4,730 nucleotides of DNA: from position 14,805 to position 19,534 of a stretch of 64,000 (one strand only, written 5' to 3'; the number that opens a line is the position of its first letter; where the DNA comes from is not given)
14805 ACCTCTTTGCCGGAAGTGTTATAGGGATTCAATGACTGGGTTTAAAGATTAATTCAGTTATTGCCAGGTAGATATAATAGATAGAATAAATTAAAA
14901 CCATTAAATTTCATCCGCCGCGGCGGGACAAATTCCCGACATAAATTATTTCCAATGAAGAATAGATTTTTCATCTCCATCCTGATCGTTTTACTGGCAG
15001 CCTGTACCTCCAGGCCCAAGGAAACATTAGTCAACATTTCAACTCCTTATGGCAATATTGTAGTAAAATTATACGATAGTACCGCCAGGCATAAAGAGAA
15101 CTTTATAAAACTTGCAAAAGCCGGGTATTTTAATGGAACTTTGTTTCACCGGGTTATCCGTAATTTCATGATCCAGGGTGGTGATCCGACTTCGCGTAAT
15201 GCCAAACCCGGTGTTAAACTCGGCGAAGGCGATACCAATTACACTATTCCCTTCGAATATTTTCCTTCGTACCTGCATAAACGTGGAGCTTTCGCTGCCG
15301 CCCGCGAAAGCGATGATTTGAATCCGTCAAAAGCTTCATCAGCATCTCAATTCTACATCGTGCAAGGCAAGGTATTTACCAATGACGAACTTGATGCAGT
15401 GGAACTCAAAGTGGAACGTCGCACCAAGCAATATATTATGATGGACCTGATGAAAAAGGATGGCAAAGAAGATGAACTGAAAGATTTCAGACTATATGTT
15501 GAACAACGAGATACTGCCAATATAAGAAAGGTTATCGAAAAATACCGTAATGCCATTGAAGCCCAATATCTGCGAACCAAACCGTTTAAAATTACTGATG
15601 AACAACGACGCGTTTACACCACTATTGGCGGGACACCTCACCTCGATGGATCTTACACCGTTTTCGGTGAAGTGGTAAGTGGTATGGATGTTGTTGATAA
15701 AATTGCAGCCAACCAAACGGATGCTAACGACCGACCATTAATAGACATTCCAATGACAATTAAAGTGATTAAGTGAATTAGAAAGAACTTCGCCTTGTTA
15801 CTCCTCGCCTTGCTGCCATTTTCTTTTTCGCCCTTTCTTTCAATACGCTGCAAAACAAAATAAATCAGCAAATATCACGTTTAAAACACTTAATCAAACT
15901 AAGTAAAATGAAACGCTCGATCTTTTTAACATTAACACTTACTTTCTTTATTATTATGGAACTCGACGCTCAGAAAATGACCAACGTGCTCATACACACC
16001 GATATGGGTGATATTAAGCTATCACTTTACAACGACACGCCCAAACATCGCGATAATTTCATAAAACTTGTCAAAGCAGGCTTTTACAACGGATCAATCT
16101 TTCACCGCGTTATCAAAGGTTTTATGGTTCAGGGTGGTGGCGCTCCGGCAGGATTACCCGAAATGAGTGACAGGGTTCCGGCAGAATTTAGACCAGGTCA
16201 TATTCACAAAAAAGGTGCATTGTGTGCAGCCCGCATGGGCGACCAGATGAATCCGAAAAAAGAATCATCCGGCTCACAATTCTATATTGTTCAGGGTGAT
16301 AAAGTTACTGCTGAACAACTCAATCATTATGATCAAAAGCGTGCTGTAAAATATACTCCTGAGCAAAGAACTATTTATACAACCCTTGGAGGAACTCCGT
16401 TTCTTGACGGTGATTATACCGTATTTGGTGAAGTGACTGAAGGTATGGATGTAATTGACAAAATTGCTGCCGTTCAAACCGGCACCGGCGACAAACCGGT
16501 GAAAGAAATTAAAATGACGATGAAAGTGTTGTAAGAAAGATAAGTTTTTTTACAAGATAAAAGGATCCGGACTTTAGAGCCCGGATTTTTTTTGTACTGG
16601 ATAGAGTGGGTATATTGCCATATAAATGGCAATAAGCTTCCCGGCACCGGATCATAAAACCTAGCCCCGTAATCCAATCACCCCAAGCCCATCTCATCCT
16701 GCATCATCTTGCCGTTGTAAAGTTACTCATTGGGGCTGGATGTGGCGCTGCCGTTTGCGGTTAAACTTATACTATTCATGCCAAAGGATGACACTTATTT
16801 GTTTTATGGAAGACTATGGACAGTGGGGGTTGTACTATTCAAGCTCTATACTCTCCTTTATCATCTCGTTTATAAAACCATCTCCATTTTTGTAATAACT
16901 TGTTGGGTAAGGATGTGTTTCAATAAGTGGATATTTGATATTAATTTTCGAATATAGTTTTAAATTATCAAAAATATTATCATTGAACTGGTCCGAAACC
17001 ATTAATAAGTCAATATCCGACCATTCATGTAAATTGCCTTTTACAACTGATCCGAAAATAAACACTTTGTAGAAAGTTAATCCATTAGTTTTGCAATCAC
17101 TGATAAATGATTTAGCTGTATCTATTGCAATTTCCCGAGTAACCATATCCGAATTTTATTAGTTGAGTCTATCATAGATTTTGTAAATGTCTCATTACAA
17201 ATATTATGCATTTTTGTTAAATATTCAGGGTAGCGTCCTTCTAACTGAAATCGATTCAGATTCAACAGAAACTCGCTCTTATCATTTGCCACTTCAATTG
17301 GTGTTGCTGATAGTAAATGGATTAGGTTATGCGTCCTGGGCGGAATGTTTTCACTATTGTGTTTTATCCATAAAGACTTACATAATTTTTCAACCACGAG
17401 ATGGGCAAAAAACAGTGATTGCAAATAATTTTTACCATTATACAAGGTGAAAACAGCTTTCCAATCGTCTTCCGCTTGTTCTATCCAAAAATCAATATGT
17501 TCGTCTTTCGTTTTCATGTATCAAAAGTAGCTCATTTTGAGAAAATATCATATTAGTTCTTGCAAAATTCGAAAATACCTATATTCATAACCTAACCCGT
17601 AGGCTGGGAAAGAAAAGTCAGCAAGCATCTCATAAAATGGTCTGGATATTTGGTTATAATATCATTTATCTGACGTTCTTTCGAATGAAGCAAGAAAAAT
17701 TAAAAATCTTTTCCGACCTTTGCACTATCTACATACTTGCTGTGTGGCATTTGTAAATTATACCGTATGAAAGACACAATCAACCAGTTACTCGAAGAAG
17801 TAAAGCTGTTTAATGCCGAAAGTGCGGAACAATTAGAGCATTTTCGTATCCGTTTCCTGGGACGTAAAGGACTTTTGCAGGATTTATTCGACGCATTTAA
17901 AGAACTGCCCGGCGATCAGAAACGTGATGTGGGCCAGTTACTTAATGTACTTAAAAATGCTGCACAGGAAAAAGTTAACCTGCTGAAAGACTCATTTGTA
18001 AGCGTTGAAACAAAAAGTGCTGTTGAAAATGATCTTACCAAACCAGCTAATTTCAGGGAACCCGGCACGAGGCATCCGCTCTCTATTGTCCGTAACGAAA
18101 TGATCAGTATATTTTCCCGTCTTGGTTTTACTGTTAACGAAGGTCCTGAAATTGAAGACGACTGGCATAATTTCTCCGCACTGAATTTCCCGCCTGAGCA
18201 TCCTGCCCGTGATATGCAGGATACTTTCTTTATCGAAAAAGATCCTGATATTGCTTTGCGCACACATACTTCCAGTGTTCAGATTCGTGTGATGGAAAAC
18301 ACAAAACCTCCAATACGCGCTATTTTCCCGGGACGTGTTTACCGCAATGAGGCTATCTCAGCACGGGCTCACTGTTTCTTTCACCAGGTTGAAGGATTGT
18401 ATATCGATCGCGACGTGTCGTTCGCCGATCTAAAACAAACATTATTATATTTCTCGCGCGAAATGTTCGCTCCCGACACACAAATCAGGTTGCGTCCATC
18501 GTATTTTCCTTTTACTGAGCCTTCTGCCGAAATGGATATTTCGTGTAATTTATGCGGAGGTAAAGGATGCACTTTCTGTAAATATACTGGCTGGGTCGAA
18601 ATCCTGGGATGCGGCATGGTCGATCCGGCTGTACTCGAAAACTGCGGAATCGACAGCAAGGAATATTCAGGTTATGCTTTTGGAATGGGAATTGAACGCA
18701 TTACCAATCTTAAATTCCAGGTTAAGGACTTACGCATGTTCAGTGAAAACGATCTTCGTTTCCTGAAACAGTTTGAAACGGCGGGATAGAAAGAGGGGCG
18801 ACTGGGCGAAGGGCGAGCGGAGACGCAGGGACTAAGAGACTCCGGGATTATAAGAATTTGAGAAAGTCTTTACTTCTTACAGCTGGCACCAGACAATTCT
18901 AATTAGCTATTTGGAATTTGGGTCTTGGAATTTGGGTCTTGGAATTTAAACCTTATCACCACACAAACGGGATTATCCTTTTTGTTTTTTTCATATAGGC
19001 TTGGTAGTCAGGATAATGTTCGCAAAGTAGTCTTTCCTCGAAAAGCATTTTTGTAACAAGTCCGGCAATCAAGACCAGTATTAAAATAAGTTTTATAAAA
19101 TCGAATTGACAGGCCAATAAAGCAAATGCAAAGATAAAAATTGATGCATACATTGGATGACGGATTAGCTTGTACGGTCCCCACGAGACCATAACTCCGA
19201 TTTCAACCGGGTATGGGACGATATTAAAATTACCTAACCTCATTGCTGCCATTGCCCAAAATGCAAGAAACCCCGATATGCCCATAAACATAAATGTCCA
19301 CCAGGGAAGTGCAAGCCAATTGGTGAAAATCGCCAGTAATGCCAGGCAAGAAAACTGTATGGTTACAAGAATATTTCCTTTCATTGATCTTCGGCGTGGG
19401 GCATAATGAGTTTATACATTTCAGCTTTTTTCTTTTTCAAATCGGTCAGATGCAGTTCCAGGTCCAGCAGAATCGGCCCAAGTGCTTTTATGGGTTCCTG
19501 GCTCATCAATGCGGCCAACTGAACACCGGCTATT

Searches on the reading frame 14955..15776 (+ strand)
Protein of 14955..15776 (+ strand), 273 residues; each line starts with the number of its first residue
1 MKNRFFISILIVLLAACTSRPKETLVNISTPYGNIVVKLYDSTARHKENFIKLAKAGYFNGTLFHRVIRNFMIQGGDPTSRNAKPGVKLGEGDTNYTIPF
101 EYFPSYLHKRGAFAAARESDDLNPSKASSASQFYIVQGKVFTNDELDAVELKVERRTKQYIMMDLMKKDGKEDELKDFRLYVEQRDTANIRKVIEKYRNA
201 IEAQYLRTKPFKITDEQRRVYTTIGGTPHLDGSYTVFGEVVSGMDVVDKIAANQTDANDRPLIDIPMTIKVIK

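Call 49: search_protein_families(library=pfam, proteins=[window:14955-15776:+])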
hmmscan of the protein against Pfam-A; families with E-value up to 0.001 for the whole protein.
window:14955-15776:+ (273 aa): 1 family
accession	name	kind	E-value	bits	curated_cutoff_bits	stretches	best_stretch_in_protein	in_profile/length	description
PF00160.26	Pro_isomerase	-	1e-39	136.8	21.7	2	26-147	2-118/159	Cyclophilin type peptidyl-prolyl cis-trans isomerase/CLD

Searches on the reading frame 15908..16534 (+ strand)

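Call 49: search_protein_families(library=pfam, proteins=[window:15908-16534:+])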
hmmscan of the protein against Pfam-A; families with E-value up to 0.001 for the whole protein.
window:15908-16534:+ (208 aa): 1 family
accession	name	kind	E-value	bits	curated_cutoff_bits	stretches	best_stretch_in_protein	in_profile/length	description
PF00160.26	Pro_isomerase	-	6.7e-41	140.6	21.7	1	27-204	2-155/159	Cyclophilin type peptidyl-prolyl cis-trans isomerase/CLD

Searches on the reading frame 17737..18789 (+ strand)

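Call 49: search_protein_families(library=pfam, proteins=[window:17737-18789:+])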
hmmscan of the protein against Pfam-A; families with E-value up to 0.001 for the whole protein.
window:17737-18789:+ (350 aa): 2 families
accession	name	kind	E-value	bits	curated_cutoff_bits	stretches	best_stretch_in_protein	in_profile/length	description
PF01409.25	tRNA-synt_2d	-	2.1e-92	309.5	19.8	1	99-346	3-246/246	tRNA synthetases class II core domain (F)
PF02912.23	Phe_tRNA-synt_N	-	7.9e-15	55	22.3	1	29-85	2-58/69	Aminoacyl tRNA synthetase class II, N-terminal domain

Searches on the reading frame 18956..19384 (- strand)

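Call 49: search_protein_families(library=pfam, proteins=[window:18956-19384:-])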
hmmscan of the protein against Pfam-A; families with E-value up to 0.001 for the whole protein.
window:18956-19384:- (142 aa): 2 families
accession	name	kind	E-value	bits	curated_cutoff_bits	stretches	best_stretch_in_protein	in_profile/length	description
PF04140.19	ICMT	-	8.1e-06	26.6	24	1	39-120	10-93/95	Isoprenylcysteine carboxyl methyltransferase (ICMT) family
PF04191.18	PEMT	-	1.5e-05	25.8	25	1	31-125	7-103/105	Phospholipid methyltransferase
